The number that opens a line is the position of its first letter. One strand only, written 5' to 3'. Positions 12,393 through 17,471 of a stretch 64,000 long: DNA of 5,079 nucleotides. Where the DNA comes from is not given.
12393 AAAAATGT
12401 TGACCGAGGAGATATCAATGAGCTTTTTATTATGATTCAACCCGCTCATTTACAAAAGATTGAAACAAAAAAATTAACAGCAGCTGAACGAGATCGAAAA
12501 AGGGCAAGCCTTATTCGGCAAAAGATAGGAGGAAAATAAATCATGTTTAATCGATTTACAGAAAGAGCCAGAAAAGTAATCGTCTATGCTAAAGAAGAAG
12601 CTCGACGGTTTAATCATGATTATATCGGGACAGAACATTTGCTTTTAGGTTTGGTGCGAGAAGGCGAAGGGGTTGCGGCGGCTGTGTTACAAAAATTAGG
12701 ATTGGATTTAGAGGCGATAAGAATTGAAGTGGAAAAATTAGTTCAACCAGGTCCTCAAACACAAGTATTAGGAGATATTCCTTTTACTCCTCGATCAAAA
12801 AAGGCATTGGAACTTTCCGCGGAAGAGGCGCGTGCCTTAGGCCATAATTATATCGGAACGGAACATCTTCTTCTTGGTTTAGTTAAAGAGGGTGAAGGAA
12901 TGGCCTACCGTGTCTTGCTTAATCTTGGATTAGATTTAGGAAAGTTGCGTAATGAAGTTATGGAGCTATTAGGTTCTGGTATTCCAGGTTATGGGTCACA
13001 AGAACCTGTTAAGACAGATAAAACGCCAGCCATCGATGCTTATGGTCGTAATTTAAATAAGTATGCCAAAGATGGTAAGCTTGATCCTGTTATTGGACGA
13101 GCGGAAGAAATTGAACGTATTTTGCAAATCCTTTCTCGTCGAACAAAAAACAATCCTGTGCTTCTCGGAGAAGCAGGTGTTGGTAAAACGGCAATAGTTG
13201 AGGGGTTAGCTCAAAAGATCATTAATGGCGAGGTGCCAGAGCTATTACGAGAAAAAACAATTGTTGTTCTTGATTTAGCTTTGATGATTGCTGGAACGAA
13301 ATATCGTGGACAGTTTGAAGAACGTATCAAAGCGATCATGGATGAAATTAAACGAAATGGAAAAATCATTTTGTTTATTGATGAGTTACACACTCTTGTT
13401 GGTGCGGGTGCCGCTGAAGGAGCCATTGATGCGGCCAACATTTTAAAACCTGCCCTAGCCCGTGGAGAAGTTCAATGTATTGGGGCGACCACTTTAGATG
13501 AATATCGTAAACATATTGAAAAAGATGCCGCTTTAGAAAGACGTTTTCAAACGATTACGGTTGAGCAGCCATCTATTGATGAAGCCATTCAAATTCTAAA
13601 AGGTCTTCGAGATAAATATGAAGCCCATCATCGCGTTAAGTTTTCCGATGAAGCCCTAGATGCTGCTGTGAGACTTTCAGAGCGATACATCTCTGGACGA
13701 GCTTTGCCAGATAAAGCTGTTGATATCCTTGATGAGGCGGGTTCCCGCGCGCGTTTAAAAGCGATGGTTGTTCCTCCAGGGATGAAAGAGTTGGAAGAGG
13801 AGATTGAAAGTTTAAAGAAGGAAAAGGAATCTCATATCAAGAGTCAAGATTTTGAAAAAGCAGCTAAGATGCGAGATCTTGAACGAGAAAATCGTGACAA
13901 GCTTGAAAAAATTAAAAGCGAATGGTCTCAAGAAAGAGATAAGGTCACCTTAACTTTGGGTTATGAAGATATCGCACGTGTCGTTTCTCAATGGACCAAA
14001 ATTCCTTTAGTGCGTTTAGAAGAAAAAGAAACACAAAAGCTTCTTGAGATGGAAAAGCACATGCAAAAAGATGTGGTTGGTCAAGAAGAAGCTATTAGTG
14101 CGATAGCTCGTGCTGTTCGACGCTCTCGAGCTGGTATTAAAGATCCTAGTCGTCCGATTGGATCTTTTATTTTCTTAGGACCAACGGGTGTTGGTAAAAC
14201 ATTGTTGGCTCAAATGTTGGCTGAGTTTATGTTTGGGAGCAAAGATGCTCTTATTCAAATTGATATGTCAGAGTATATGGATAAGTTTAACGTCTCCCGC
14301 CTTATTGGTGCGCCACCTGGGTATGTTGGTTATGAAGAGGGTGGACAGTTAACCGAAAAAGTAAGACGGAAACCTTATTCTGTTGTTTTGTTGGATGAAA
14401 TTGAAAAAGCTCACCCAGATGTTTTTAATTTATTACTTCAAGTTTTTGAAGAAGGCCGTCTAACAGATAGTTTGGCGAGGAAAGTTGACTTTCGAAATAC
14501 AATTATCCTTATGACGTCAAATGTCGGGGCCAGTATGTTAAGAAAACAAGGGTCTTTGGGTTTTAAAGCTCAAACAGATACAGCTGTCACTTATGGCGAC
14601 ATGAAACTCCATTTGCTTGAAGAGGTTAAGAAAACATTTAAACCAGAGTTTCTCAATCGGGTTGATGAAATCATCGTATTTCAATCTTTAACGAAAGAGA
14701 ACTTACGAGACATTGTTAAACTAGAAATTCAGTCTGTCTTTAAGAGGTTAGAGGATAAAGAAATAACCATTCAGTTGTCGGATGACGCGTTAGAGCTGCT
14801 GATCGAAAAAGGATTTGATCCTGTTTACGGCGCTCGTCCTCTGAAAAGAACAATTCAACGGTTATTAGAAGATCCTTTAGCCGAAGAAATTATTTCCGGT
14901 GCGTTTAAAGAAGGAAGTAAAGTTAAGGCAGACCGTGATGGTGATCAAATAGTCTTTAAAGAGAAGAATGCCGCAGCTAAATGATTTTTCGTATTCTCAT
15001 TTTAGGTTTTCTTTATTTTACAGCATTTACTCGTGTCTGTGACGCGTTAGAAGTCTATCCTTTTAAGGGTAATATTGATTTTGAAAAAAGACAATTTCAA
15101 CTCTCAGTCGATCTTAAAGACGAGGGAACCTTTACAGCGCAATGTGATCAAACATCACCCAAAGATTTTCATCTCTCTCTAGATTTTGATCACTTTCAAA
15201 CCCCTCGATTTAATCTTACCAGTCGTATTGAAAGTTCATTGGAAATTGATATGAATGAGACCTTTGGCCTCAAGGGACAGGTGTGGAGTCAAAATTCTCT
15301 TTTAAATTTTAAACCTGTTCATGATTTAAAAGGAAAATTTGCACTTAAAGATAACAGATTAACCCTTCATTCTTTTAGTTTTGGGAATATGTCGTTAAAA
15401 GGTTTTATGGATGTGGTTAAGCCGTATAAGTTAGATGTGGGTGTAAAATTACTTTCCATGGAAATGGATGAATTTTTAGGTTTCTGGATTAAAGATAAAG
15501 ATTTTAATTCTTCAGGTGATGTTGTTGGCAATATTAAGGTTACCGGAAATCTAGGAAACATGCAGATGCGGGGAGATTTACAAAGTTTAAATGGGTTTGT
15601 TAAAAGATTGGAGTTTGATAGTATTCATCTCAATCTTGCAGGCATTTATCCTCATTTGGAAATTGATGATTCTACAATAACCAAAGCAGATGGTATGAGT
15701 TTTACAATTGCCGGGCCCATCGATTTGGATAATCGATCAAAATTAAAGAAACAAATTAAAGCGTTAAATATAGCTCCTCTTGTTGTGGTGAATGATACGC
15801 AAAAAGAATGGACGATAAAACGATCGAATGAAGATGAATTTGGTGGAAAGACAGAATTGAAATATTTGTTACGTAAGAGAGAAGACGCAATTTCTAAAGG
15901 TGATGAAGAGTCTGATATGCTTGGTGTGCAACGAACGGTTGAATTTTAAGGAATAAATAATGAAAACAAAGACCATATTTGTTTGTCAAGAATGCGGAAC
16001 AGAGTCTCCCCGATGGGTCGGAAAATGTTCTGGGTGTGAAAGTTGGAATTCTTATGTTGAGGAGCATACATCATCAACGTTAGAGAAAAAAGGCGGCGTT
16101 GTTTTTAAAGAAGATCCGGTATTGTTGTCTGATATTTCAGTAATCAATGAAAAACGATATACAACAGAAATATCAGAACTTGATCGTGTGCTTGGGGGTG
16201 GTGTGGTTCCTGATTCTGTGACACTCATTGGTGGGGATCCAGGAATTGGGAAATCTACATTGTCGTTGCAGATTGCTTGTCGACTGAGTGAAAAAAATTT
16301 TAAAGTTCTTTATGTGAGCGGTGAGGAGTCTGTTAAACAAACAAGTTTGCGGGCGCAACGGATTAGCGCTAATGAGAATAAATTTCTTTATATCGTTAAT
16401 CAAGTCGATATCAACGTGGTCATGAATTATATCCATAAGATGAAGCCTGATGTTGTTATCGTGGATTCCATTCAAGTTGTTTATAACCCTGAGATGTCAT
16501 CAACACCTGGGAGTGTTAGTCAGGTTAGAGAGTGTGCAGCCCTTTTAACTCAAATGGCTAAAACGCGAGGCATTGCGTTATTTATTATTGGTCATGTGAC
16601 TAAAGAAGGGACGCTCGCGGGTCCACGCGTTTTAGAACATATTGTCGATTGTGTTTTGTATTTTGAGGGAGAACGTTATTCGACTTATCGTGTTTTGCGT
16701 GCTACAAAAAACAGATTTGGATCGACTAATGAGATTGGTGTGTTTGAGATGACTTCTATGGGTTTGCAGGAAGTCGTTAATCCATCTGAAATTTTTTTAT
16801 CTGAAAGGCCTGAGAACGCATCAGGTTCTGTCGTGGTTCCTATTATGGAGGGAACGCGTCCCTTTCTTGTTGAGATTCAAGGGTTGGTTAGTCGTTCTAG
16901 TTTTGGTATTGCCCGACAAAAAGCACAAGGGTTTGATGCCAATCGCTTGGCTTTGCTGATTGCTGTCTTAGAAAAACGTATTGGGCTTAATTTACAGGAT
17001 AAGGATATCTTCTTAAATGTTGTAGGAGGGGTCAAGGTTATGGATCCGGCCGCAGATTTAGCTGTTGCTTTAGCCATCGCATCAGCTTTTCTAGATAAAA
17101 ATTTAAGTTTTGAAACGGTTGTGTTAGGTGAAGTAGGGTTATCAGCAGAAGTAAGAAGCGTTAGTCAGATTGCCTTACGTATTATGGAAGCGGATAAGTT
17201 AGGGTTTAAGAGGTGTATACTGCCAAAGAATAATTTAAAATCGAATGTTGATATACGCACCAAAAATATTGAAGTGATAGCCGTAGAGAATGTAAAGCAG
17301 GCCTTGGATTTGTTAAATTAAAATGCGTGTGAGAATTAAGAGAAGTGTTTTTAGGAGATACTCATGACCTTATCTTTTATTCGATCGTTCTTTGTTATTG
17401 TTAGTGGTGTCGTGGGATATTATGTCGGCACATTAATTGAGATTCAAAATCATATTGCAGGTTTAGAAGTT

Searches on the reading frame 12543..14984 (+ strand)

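Call 47: search_protein_families(library=pfam, proteins=[window:12543-14984:+], max_evalue=0.00001)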
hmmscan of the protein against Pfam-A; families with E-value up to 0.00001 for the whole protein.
window:12543-14984:+ (813 aa): 11 families
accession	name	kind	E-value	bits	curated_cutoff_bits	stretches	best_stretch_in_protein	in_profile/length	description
PF07724.20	AAA_2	-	4.7e-67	225.6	27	1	537-710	1-166/166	AAA domain (Cdc48 subfamily)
PF02861.25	Clp_N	-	2.5e-37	127.3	20.7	2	16-67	1-52/53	Clp amino terminal domain, pathogenicity island component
PF17871.7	AAA_lid_9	-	7.1e-35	119.5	22.8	1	344-446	1-103/104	AAA lid domain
PF10431.15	ClpB_D2-small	-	8.6e-29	99.8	21.9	1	716-795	1-80/81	C-terminal, D2-small domain, of ClpB protein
PF00004.35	AAA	-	3.2e-22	79.8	21.2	2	206-336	2-124/131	ATPase family associated with various cellular activities (AAA)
PF07728.20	AAA_5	-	1e-15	58.4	22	1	542-661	2-123/139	AAA domain (dynein-related subfamily)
PF13191.12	AAA_16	-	1.5e-10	42.3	32.6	0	183-225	2-47/167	AAA ATPase domain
PF13401.12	AAA_22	-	2.6e-09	37.9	27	0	541-636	7-109/130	AAA domain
PF00158.32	Sigma54_activat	-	6.3e-09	36.2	20.2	1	541-650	24-135/168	Sigma-54 interaction domain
PF20720.3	nSTAND3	-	5.8e-07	29.8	27.2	0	543-577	21-55/155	Novel STAND NTPase 3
PF13173.12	AAA_14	-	1.6e-06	28.6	27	0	206-286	6-75/129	AAA domain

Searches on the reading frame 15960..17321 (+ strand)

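Call 47: search_protein_families(library=pfam, proteins=[window:15960-17321:+], max_evalue=0.00001)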
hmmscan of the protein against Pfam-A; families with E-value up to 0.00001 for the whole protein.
window:15960-17321:+ (453 aa): 6 families
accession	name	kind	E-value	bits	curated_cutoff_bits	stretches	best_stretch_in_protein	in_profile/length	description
PF06745.19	ATPase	-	4.2e-18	66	26.6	2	68-135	2-70/231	KaiC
PF13481.12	AAA_25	-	3.9e-15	56.4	27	1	65-217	13-194/195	AAA domain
PF13541.12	ChlI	-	7.3e-10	39.2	27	1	341-425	36-121/121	Subunit ChlI of Mg-chelatase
PF18073.7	Zn_ribbon_LapB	-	1.1e-08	35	25.7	1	7-33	1-27/28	Rubredoxin metal binding domain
PF05362.19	Lon_C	-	1.5e-07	31.7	21.1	1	346-450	92-200/205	Lon protease (S16) C-terminal proteolytic domain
PF03796.21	DnaB_C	-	2.6e-07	30.7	27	0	68-132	3-67/255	DnaB-like helicase C terminal domain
